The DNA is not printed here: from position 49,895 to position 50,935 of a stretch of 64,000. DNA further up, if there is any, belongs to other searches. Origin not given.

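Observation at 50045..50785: Rad52/DdrA-like single-strand annealing protein with an in-frame (NG)5 microsatellite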

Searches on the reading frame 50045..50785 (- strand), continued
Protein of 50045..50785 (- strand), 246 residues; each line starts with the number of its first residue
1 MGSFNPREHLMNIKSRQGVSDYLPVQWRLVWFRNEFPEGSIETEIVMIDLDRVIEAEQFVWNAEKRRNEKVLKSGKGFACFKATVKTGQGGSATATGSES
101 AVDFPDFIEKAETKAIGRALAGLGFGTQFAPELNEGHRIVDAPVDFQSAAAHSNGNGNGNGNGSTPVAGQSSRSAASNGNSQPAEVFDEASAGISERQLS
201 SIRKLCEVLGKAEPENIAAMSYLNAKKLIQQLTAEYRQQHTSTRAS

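Call 30: search_protein_families(library=pfam, proteins=[P0211, P0215, P0219, P0225, P0238, P0246, P0257, P0260, P0266, P0270], max_evalue=1)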
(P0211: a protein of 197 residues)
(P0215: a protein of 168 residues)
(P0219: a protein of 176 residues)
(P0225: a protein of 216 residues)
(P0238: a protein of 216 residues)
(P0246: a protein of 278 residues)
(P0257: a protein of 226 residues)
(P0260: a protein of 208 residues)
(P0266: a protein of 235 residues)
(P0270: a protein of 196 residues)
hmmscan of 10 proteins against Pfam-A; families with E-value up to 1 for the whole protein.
P0211 (197 aa): 0 families

P0215 (168 aa): 0 families

P0219 (176 aa): 2 families
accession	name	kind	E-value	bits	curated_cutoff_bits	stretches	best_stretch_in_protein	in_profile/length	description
PF22085.1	NorB_cytochrome_c-like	-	0.065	14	29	1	46-168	17-139/181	Nitric oxide reductase subunit B, cytochrome c-like domain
PF15584.11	Imm72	-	0.079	13.5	25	1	16-38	51-73/81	Immunity protein 72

P0225 (216 aa): 1 family
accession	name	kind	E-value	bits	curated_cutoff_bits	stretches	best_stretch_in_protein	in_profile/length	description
PF18697.7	MLVIN_C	-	0.18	11.9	29.2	1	160-187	8-34/56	Murine leukemia virus (MLV) integrase (IN) C-terminal domain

P0238 (216 aa): 3 families
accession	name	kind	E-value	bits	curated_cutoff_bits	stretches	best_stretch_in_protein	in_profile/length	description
PF06252.17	GemA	-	0.031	15.6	27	1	116-195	38-118/119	Bacteriophage Mu, GemA protein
PF15584.11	Imm72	-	0.069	13.7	25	1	16-40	53-77/81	Immunity protein 72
PF20121.4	DUF6511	-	0.3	11.9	28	0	171-189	28-46/69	Family of unknown function (DUF6511)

P0246 (278 aa): 0 families

P0257 (226 aa): 4 families
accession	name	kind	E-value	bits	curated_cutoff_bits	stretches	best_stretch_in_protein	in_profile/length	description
PF05597.16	Phasin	-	0.016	15.7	28.8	1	147-203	64-119/126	Poly(hydroxyalcanoate) granule associated protein (phasin)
PF14346.11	DUF4398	-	0.072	14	27.9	1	165-221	8-65/78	Domain of unknown function (DUF4398)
PF15584.11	Imm72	-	0.091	13.4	25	1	21-43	52-74/81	Immunity protein 72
PF00269.25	SASP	-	0.23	11.9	22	1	183-200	4-21/59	Small, acid-soluble spore proteins, alpha/beta type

P0260 (208 aa): 1 family
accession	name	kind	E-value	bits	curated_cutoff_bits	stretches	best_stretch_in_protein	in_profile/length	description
PF08010.17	Phage_30_3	-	0.0086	16.3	36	1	137-207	38-107/138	Bacteriophage protein GP30.3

P0266 (235 aa): 1 family
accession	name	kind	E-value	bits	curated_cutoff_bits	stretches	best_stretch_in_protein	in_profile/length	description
PF06252.17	GemA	-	0.078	14.3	27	1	173-200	11-38/119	Bacteriophage Mu, GemA protein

P0270 (196 aa): 1 family
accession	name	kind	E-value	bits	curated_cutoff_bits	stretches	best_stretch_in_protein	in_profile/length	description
PF22352.2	K319L-like_PKD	-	0.043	14.3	27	1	28-63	43-78/84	K319L-like, PKD domain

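Call 33: search_protein_families(library=pfam, proteins=[P0190, P0249, P0121, P0122, P0063], max_evalue=0.01)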
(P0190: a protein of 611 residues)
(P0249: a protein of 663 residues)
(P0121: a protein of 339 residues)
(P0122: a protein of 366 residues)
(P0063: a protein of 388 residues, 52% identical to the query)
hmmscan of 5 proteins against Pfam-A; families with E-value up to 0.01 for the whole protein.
P0190 (611 aa): 0 families

P0249 (663 aa): 1 family
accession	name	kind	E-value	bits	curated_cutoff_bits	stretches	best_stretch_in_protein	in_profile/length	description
PF15584.11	Imm72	-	0.0039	17.7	25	1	25-53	49-77/81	Immunity protein 72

P0121 (339 aa): 0 families

P0122 (366 aa): 0 families

P0063 (388 aa): 1 family
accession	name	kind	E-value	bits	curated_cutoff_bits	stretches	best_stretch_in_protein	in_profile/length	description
PF02739.22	5_3_exonuc_N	-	0.00044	20.4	34.3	0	275-337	37-98/164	5'-3' exonuclease, N-terminal resolvase-like domain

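Call 34: search_protein_families(library=padloc, proteins=[window:50045-50785:-], max_evalue=1)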
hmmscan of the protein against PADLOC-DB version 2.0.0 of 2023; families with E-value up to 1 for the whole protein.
window:50045-50785:- (246 aa): 0 families

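Call 37: fold_search(model_id=the predicted structure, library=pdb)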
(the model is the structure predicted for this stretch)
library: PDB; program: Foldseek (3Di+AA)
matches with E <= 10: 679; with E <= 0.001: 0
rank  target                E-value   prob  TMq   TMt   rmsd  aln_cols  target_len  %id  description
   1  5xrz_A                8.1e-03  0.97  0.32  0.40  12.5       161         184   15  Structure of a ssDNA bound to the inner DNA binding site of RAD52 (released 2018-04-25)
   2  8bjm_B                9.7e-03  0.95  0.29  0.36  12.9       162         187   15  Human full length RAD52 undecamer. (released 2023-11-15)
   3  1kn0_A                9.7e-03  0.80  0.25  0.30  14.8       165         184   13  Crystal Structure of the human Rad52 protein (released 2002-09-04)
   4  8bjm_A                1.0e-02  0.85  0.27  0.33  13.2       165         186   15  Human full length RAD52 undecamer. (released 2023-11-15)
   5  8rjw_F                1.2e-02  0.99  0.34  0.47  11.4       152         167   12  Human RAD52 open ring - ssDNA complex (released 2024-04-24)
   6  8rjw_C                1.9e-02  0.96  0.30  0.44   8.4       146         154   14  Human RAD52 open ring - ssDNA complex (released 2024-04-24)
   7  1h2i_A                1.9e-02  0.91  0.29  0.37  12.6       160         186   14  Human Rad52 protein, N-terminal domain (released 2002-10-10)
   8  5jrb_A                2.1e-02  0.85  0.29  0.36  14.0       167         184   17  Rad52(1-212) K102A/K133A/E202A mutant (released 2016-08-10)
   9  8rjw_B                2.2e-02  0.96  0.29  0.44   6.4       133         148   14  Human RAD52 open ring - ssDNA complex (released 2024-04-24)
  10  8rjw_E                2.5e-02  0.97  0.34  0.45  11.6       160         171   14  Human RAD52 open ring - ssDNA complex (released 2024-04-24)
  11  8rjw_D                3.0e-02  0.75  0.28  0.36  15.1       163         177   14  Human RAD52 open ring - ssDNA complex (released 2024-04-24)
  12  9yi7_A                3.6e-02  0.99  0.30  0.40  10.6       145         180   13  Cryo-EM structure of yeast Mgm101 bound to duplex DNA annealing intermediate (released 2025-11-05)
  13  5jrb_K                5.9e-02  0.77  0.30  0.37  14.3       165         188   16  Rad52(1-212) K102A/K133A/E202A mutant (released 2016-08-10)
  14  6gaz_AE               6.6e-02  0.75  0.14  0.11   6.9        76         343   20  Unique features of mammalian mitochondrial translation initiation revealed by cryo-EM. This file contains the 28S rib (released 2018-08-08)
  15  5aj3_E                6.6e-02  0.60  0.15  0.12   6.6        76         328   20  Structure of the small subunit of the mammalian mitoribosome (released 2015-04-22)
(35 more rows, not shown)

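Call 56: find_related_loci(query=A1, collection=genome_contigs, flank=8000)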
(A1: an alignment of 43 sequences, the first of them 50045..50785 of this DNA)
Query A1 (246 aa) in genome_contigs; peptide patterns used: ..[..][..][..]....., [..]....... (x = any residue, [..] = any of these).
404 stretches matched a pattern; 357 encode a relative of the query (tblastn E <= 1e-3); the best 80 are kept; 80 distinct loci.
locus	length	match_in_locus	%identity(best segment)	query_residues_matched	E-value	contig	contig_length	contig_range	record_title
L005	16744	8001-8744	66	1-243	1e-101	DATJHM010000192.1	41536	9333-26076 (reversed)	MAG TPA_asm: Ktedonobacteraceae bacterium isolate SMAG_U15512 k141_11507186, whole genome shotgun sequence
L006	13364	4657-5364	63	3-246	9e-101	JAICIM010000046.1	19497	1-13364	MAG: Ktedonobacteraceae bacterium isolate GZL_FP_2_bin.97 k141_2448406_length_19497_cov_16.5975, whole genome shotgun se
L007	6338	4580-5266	61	3-246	7e-97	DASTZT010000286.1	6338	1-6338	MAG TPA_asm: Ktedonobacteraceae bacterium isolate SMAG_U2476 k141_861285, whole genome shotgun sequence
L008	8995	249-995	61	3-246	5e-96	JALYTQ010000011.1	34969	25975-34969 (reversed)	MAG: Chloroflexota bacterium isolate LIV bin34 SD1462_NODE_101_length_34969_cov_1.444951, whole genome shotgun sequence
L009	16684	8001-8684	61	3-238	1e-94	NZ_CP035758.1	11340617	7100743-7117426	Ktedonosporobacter rubrisoli strain SCAWS-G2 chromosome, complete genome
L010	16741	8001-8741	59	4-246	1e-94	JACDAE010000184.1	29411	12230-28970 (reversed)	MAG: Ktedonobacteraceae bacterium isolate MGR_bin248 SD2897-2912_k127_8444606, whole genome shotgun sequence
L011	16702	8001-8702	60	3-246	4e-94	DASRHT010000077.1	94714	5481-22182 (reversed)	MAG TPA_asm: Ktedonobacteraceae bacterium isolate SMAG_U10091 k141_1070327, whole genome shotgun sequence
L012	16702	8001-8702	60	3-246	2e-93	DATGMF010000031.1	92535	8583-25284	MAG TPA_asm: Ktedonosporobacter sp. isolate SMAG_U9905 k141_488362, whole genome shotgun sequence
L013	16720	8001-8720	58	3-246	4e-93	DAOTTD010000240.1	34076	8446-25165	MAG TPA_asm: Ktedonobacteraceae bacterium isolate B30_77 k127_4062655, whole genome shotgun sequence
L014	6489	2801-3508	60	4-238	7e-92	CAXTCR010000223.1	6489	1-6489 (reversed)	MAG TPA_asm: uncultured Ktedonobacteraceae bacterium isolate public_SRR1531569_metawrap_bin.4 genome assembly, contig: p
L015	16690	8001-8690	60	3-246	4e-92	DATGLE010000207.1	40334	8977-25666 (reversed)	MAG TPA_asm: Ktedonobacteraceae bacterium isolate SMAG_U9878 k141_348592, whole genome shotgun sequence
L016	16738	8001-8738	57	3-246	8e-91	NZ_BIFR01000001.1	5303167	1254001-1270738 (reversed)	Tengunoibacter tsumagoiensis strain Uno3 sequence1, whole genome shotgun sequence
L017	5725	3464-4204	57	3-246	1e-90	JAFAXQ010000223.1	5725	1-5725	MAG: Ktedonobacteraceae bacterium isolate CP_BM_RX_R7_7 BM_RX_R7_k147_789369, whole genome shotgun sequence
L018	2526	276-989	57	3-239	8e-93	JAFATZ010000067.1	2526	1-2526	MAG: Ktedonobacteraceae bacterium isolate CP_BM_ER_R9_25 BM_ER_R9_k147_801567, whole genome shotgun sequence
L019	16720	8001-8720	59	3-238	3e-90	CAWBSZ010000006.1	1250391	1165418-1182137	MAG: uncultured Chloroflexia bacterium isolate MFD04580.bin.3.141 genome assembly, contig: contig_9482, whole genome sho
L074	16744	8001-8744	52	9-246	7e-72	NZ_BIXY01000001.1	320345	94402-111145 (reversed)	Dictyobacter arantiisoli strain Uno17 sequence001, whole genome shotgun sequence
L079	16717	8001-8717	51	3-246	3e-67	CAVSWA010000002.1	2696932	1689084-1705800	MAG: uncultured Chloroflexia bacterium isolate MFD05705.bin.2.108 genome assembly, contig: contig_25947, whole genome sh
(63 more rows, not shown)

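Call 73: fold_search(model_id=the predicted structure, library=viral)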
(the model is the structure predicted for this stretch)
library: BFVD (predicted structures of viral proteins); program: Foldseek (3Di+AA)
matches with E <= 10: 624; with E <= 0.001: 25
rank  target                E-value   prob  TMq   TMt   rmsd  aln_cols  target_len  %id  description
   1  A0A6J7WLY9            2.5e-09  1.00  0.33  0.37  17.7       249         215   17  Uncharacterized protein [uncultured Caudovirales phage]
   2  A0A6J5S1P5            1.4e-08  1.00  0.34  0.21  17.3       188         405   30  Exodeoxyribonuclease 8, PDDEXK-like domain containing protein [uncultured Caudovirales phage]
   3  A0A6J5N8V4            2.3e-08  1.00  0.38  0.47  13.2       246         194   26  Uncharacterized protein [uncultured Caudovirales phage]
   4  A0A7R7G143            3.8e-08  1.00  0.35  0.30  19.9       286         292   12  (no name in the UniProt tables at hand)
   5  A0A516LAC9            1.5e-05  1.00  0.30  0.35  20.7       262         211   13  (no name in the UniProt tables at hand)
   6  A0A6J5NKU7            1.6e-05  1.00  0.31  0.29  20.6       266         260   16  Uncharacterized protein [uncultured Caudovirales phage]
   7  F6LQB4                4.5e-05  1.00  0.30  0.22  21.9       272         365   12  (no name in the UniProt tables at hand)
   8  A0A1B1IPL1            6.5e-05  1.00  0.32  0.63   9.4       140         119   23  (no name in the UniProt tables at hand)
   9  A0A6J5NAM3            6.9e-05  1.00  0.29  0.28  20.3       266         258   12  Uncharacterized protein [uncultured Caudovirales phage]
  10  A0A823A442            8.3e-05  1.00  0.30  0.44  10.8       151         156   12  (no name in the UniProt tables at hand)
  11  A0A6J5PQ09            8.3e-05  1.00  0.28  0.28  18.7       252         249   12  Uncharacterized protein [uncultured Caudovirales phage]
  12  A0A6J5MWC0            1.1e-04  1.00  0.28  0.26  11.6       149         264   13  Rad52, recombination protein rad52 [uncultured Caudovirales phage]
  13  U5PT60                1.1e-04  1.00  0.25  0.25  18.3       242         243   14  Uncharacterized protein [Clavibacter phage CN1A]
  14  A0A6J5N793            1.9e-04  1.00  0.30  0.34   4.7       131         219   23  Uncharacterized protein [uncultured Caudovirales phage]
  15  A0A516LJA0            2.2e-04  1.00  0.31  0.34  18.0       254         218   11  (no name in the UniProt tables at hand)
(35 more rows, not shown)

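Call 75: list_cluster_members(proteins=[P0211, P0215, P0219, P0238, P0246, P0190, P0249, P0122, P0001, P0225])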
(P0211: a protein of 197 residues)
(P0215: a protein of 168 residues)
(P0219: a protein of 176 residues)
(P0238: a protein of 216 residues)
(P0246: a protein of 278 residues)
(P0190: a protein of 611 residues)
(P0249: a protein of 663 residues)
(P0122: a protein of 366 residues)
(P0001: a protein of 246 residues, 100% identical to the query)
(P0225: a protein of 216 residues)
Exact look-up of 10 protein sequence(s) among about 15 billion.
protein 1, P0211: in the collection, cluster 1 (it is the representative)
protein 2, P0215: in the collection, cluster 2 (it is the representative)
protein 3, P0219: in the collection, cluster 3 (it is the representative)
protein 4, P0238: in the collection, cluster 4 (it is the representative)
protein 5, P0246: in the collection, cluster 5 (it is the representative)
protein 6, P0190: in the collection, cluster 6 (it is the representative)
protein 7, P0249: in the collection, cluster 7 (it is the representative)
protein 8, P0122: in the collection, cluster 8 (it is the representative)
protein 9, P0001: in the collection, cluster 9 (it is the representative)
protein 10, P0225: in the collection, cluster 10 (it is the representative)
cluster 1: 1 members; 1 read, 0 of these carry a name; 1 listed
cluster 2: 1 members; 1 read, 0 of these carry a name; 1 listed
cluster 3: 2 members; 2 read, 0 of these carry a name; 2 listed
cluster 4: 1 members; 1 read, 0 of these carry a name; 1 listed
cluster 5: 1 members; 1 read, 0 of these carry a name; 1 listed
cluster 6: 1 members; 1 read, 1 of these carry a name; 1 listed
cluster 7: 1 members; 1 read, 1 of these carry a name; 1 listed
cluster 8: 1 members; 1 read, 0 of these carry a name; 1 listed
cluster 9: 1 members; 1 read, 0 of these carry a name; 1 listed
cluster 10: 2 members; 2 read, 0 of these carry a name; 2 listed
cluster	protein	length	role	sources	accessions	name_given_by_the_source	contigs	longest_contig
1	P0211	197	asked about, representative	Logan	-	-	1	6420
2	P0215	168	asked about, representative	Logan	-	-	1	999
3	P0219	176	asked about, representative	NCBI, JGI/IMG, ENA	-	-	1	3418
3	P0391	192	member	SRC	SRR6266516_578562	-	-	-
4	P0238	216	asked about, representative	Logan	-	-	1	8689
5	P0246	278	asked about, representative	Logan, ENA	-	-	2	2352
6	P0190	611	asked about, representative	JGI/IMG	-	hypothetical protein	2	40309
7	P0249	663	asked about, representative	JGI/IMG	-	hypothetical protein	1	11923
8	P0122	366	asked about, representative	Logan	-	-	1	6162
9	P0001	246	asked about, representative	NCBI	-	-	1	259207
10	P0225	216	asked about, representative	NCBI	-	-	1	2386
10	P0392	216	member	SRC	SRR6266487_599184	-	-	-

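Call 77: find_related_loci(query=A4, collection=viral_contigs, flank=6000)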
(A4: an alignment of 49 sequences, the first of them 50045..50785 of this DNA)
Query A4 (246 aa) in viral_contigs; peptide patterns used: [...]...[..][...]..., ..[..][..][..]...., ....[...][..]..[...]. (x = any residue, [..] = any of these).
515 stretches matched a pattern; 268 encode a relative of the query (tblastn E <= 1e-3); the best 80 are kept; 80 distinct loci.
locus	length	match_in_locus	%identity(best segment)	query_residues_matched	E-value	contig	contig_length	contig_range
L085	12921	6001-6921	54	3-243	2e-82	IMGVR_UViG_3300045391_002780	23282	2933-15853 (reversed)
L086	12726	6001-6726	53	3-238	7e-80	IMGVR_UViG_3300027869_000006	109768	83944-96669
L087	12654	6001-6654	53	4-240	1e-76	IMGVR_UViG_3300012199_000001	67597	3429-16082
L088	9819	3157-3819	53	4-246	2e-74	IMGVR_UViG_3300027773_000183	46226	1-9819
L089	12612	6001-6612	50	3-237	1e-71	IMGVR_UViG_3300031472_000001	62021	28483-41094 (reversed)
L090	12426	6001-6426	70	4-145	7e-66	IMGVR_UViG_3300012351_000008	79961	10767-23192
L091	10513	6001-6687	50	4-243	1e-65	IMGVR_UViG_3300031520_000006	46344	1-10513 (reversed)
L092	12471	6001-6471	64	3-156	1e-64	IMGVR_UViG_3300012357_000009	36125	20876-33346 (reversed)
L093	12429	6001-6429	66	3-145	1e-64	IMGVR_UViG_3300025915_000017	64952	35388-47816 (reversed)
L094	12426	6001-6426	67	4-145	2e-63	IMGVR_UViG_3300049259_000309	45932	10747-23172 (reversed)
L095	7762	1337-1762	69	4-144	1e-63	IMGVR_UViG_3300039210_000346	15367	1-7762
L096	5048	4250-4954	47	3-242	3e-62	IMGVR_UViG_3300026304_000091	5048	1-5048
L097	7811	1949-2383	62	1-145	5e-62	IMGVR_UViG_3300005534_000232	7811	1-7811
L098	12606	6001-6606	50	1-208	8e-61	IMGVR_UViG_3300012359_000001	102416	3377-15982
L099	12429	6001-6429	67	4-145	8e-61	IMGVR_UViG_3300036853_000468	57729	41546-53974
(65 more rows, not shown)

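Call 100: search_protein_families(library=pfam, proteins=[L079:8837-9745:+, L074:6096-7892:+], max_evalue=1)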
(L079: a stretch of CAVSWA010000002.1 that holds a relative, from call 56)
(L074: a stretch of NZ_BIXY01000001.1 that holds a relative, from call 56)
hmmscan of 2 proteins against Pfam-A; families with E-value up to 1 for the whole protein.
L079:8837-9745:+ (302 aa): 3 families
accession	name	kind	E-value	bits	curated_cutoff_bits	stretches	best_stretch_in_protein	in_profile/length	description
PF07460.16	NUMOD3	-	1.4e-31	108.5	20.4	9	139-157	1-19/37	NUMOD3 motif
PF22945.2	LEM-3_GIY-YIG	-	9.5e-09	35.8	27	1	25-117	27-125/151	LEM-3-like GIY-YIG domain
PF01541.30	GIY-YIG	-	0.00049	20.8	22.6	1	12-87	1-69/78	GIY-YIG catalytic domain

L074:6096-7892:+ (598 aa): 7 families
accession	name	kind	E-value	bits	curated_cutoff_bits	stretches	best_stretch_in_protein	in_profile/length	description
PF00078.32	RVT_1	-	3.3e-32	112.3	29.6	2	87-232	1-143/205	Reverse transcriptase (RNA-dependent DNA polymerase)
PF01348.27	Intron_maturas2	-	4.7e-15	56.2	20.8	1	394-478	23-110/140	Type II intron maturase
PF21368.3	AI2M-like_HNH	-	6.5e-14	52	23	1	537-587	1-49/49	AI2M/AI1M-like, HNH endonuclease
PF01844.29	HNH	-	0.011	16.3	21.4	1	537-558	1-26/47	HNH endonuclease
PF08388.16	GIIM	-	0.031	14.7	23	1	413-472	20-80/80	Group II intron, maturase-specific domain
PF23302.1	HTH_DNAJC9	-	0.14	12.8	27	0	307-322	3-18/69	DNAJC9 HTH domain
PF23382.1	DUF7097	-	0.25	11.7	27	1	520-592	62-137/175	Family of unknown function (DUF7097)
